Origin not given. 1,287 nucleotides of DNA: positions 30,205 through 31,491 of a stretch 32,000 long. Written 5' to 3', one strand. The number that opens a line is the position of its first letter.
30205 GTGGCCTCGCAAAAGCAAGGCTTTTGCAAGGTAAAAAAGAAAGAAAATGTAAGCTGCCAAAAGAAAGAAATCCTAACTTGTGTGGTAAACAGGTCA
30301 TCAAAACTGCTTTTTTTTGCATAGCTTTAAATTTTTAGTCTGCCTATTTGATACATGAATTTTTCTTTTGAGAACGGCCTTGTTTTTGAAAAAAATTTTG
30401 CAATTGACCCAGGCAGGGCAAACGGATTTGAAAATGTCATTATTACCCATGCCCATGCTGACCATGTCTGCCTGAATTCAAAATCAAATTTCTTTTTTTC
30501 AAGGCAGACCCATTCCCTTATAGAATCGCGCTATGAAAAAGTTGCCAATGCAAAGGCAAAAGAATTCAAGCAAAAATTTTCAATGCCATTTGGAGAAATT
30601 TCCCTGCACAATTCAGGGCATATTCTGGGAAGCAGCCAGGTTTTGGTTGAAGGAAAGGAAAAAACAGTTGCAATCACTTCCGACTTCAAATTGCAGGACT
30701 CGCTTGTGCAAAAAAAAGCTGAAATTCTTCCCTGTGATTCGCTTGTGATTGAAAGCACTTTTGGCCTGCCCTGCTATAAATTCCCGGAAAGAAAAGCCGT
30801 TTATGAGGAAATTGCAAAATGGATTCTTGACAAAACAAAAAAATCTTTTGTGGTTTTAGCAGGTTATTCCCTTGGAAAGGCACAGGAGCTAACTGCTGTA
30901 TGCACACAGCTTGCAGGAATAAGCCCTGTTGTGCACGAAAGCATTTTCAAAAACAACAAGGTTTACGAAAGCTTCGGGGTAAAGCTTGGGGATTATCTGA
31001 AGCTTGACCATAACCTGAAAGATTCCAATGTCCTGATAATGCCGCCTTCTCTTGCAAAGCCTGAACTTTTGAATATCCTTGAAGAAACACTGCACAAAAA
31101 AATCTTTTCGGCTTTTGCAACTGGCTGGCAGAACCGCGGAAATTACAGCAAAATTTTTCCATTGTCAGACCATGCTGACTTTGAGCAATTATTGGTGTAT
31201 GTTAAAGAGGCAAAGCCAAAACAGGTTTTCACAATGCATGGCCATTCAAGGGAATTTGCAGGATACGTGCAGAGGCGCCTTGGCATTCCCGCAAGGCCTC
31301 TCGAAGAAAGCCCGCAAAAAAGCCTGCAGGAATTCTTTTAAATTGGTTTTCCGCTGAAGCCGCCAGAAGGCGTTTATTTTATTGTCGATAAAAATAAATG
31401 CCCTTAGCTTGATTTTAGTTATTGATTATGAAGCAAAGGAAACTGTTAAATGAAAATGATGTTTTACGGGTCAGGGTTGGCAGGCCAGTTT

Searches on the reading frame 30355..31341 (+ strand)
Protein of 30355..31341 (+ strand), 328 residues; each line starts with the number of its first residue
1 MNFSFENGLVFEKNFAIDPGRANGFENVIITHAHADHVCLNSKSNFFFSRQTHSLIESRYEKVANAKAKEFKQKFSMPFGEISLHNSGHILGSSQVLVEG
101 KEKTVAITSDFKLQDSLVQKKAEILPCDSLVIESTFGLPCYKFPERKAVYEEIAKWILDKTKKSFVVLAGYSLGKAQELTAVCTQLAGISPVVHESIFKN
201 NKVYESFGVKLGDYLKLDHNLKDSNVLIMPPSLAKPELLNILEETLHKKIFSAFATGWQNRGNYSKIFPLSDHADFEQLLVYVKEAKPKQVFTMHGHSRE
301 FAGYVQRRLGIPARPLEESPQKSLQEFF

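Call 71: search_protein_families(library=pfam, proteins=[window:30355-31341:+], max_evalue=0.001)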
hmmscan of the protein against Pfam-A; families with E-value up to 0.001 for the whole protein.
window:30355-31341:+ (328 aa): 1 family
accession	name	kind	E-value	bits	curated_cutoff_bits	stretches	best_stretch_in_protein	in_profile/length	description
PF07521.17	RMMBL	-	4.7e-06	26.9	21.6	1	270-305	14-49/63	Zn-dependent metallo-hydrolase RNA specificity domain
